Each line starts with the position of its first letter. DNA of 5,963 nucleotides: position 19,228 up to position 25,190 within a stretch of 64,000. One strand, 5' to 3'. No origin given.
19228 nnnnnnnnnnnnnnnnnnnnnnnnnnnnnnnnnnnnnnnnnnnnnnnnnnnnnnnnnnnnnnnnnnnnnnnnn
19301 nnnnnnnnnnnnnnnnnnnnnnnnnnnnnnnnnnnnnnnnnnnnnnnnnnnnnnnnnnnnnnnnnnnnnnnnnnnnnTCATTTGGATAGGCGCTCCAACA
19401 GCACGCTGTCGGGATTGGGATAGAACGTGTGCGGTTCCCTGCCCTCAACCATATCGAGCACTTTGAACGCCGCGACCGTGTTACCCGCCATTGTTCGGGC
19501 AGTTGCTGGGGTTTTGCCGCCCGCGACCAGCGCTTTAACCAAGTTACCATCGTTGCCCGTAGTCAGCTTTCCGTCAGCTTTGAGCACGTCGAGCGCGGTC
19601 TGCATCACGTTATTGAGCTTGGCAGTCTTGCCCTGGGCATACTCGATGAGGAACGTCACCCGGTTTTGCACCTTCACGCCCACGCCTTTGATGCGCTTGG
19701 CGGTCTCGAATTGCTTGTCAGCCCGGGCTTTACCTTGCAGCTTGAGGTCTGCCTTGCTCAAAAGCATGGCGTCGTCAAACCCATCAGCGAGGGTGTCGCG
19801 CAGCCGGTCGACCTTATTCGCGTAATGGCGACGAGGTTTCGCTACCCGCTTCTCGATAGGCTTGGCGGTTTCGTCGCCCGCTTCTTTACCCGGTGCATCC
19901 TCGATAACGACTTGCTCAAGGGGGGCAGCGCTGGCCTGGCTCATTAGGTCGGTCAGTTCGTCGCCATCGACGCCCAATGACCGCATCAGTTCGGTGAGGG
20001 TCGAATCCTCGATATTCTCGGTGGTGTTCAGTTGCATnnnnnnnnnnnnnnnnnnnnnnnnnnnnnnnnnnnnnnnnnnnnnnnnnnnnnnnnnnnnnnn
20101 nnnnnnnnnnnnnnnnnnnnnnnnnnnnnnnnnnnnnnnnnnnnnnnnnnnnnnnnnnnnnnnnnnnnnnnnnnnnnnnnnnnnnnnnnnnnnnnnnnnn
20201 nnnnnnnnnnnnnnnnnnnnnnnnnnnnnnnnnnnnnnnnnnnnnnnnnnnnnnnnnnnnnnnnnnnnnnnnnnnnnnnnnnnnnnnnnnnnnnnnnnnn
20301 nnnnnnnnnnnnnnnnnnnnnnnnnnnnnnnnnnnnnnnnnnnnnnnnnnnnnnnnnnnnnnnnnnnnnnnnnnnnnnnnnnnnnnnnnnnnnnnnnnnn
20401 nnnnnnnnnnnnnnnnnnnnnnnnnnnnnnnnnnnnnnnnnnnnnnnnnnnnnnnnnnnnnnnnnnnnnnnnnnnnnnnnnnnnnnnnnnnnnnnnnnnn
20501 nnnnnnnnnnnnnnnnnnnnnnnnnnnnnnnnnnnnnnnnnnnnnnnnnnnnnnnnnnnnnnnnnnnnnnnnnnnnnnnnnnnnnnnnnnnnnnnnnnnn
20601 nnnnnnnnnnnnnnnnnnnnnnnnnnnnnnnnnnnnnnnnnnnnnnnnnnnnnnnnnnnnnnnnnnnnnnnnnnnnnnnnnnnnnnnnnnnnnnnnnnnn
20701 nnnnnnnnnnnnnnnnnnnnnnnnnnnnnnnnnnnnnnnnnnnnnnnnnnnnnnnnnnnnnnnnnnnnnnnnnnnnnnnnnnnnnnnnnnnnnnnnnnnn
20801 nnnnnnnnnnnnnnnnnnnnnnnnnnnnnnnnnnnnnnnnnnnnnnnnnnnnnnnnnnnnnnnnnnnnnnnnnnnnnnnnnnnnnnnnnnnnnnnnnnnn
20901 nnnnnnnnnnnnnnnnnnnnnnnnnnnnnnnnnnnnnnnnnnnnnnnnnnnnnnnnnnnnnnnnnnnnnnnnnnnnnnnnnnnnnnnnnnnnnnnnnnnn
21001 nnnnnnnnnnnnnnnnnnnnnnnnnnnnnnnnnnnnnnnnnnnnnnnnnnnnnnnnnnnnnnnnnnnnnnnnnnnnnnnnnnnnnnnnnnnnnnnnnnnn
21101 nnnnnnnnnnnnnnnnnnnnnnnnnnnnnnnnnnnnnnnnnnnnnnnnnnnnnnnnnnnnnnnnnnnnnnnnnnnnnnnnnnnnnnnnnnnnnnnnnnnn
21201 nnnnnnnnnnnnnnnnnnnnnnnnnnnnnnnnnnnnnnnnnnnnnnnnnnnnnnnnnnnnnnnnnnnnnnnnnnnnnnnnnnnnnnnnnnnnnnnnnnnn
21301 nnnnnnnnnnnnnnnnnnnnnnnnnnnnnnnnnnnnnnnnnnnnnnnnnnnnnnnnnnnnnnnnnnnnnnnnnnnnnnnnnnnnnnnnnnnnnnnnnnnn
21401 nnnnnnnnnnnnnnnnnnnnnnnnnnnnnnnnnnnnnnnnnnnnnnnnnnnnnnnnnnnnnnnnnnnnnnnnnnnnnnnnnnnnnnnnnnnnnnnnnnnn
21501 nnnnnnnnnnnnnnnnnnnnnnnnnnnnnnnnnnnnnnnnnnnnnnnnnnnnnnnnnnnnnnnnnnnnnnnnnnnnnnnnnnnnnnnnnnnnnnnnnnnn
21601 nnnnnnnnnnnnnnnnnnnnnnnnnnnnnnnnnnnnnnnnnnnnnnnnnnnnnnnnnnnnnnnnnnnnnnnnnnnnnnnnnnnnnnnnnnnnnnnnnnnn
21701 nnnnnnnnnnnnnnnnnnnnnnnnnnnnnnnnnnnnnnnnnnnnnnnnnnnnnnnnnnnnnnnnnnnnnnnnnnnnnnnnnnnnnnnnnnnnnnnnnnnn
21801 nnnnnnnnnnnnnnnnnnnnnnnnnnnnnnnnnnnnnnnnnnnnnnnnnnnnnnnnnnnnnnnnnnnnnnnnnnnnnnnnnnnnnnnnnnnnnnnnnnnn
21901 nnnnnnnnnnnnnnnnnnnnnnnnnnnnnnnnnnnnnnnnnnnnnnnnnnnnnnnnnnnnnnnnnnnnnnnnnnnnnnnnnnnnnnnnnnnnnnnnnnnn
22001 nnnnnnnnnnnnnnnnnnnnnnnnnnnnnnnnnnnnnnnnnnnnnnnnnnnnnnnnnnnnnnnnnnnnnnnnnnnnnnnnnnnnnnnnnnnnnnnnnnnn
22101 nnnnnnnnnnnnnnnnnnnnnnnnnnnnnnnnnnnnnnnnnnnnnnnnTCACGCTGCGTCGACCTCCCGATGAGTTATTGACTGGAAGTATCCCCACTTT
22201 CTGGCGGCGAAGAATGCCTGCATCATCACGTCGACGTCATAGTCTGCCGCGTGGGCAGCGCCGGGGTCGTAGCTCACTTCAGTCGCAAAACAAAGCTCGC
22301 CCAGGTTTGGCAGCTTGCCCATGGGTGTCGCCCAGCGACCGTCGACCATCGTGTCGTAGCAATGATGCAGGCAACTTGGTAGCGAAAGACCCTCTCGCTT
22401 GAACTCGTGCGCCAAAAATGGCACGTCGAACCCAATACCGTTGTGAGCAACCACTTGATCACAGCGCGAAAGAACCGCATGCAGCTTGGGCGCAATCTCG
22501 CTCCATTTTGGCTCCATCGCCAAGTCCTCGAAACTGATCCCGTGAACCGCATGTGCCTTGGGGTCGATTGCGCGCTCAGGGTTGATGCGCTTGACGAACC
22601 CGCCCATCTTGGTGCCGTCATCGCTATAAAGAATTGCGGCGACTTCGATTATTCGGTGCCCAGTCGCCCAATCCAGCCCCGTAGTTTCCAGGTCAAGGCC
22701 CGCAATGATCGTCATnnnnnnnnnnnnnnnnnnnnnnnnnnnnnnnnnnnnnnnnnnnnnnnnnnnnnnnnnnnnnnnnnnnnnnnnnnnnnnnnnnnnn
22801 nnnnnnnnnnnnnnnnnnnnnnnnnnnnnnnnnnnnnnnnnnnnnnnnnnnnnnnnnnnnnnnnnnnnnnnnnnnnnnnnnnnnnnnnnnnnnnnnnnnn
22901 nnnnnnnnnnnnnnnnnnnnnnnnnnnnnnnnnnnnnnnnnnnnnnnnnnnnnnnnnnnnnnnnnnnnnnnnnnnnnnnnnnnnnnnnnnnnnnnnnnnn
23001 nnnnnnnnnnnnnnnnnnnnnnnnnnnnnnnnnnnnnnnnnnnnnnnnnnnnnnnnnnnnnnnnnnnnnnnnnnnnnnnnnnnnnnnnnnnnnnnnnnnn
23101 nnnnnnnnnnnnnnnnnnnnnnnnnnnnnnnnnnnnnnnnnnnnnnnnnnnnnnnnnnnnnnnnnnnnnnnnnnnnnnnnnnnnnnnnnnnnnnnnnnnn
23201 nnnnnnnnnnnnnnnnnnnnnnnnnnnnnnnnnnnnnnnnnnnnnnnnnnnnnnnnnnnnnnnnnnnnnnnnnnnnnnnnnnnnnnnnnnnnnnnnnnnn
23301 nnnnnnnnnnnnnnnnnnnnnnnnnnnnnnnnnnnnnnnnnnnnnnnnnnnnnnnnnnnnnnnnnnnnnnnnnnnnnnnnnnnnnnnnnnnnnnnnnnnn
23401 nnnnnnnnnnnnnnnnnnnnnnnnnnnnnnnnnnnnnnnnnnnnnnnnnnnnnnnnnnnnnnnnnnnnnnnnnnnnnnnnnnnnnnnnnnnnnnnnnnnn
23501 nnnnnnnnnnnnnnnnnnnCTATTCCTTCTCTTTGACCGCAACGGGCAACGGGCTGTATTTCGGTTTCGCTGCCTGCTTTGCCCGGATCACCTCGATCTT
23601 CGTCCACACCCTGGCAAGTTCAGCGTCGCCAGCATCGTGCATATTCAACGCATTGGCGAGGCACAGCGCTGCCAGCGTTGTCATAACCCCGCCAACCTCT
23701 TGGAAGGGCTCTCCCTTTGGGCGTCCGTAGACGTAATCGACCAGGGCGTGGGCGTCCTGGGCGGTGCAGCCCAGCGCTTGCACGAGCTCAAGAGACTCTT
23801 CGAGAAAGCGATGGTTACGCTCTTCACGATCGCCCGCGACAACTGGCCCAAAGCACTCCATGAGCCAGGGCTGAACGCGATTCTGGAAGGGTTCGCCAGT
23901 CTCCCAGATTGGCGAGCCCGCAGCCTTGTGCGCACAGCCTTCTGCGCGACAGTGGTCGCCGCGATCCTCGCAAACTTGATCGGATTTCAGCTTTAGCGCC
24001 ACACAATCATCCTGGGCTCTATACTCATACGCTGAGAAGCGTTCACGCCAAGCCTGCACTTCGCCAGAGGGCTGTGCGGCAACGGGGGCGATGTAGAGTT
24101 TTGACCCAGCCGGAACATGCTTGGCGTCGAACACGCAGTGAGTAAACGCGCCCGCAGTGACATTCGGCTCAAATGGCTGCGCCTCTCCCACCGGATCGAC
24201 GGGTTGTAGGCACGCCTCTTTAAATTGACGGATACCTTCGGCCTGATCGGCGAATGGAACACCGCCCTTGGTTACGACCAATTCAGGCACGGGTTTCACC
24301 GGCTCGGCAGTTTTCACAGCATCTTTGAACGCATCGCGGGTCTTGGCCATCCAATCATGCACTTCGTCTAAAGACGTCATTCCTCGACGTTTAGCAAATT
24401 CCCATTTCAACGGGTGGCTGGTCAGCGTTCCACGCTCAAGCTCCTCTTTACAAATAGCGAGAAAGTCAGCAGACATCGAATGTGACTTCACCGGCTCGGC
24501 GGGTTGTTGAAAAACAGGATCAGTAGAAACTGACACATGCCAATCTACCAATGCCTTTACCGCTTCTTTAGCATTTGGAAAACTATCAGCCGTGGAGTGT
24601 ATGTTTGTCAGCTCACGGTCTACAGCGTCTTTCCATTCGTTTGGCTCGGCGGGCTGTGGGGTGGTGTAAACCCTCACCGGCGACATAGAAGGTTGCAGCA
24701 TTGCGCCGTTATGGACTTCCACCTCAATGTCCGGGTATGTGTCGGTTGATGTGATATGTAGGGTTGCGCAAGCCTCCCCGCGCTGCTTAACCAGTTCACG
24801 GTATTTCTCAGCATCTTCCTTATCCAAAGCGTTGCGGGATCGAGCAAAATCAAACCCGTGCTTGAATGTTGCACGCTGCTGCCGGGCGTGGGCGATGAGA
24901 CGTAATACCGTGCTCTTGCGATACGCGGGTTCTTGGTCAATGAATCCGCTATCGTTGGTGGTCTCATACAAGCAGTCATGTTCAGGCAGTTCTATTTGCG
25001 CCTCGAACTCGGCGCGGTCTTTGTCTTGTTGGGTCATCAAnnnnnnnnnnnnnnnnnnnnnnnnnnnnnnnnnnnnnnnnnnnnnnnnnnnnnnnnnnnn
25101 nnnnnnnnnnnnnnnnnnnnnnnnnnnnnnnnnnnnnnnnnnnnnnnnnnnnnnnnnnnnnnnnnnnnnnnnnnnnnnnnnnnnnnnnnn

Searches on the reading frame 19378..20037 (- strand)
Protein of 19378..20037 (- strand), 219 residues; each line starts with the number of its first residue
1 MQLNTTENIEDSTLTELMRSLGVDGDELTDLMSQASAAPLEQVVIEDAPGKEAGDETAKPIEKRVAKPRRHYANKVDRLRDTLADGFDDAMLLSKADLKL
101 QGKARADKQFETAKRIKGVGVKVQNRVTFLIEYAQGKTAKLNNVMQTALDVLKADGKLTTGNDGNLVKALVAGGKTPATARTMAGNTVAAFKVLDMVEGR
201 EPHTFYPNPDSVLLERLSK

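Call 37: search_protein_families(library=phrogs, proteins=[window:19378-20037:-], max_evalue=0.001)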
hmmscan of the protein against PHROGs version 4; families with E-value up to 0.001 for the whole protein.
window:19378-20037:- (219 aa): 1 family
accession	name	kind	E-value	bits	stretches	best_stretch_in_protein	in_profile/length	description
phrog_3932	-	unknown function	3.2e-16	60.6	1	52-217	132-301/310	-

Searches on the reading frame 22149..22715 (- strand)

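Call 106: search_protein_families(library=pfam, proteins=[window:22149-22715:-], max_evalue=0.01)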
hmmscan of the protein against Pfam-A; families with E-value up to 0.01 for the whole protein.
window:22149-22715:- (188 aa): 3 families
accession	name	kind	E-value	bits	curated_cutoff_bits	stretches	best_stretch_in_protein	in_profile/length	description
PF00929.31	RNase_T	-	4.7e-21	76.5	24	1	7-168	3-164/164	Exonuclease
PF13482.12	RNase_H_2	-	5.7e-05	23.6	22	1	7-110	3-83/165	RNase_H superfamily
PF16473.11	Rv2179c-like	-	0.00055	20.1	27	0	7-127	5-142/177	3'-5' exoribonuclease Rv2179c-like domain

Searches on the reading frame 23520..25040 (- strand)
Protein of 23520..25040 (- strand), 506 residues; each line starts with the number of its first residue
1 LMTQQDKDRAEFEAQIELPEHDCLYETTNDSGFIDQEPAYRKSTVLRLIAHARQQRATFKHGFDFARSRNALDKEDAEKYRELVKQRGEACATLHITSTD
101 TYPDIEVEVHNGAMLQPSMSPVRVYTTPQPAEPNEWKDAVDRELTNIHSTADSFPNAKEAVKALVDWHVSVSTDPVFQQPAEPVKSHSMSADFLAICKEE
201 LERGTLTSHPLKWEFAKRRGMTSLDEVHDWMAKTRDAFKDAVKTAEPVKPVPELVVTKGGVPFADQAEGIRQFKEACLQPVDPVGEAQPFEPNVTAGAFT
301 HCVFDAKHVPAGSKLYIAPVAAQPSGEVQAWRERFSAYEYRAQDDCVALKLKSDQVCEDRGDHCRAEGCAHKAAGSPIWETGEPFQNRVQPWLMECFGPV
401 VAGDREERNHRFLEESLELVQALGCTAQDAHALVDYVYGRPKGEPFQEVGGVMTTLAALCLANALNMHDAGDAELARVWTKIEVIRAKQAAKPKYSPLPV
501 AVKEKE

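Call 40: search_protein_families(library=pfam, proteins=[window:23520-25040:-], max_evalue=0.001)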
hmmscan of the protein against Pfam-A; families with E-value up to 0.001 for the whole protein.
window:23520-25040:- (506 aa): 0 families

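Call 71: search_protein_families(library=phrogs, proteins=[window:23520-25040:-], max_evalue=0.01)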
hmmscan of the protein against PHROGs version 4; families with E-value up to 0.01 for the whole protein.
window:23520-25040:- (506 aa): 2 families
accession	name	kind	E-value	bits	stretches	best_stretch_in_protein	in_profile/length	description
phrog_8593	-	unknown function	2.9e-64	218.8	1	377-504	39-166/487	-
phrog_14118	-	unknown function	2.5e-60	205.8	1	378-504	161-289/371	-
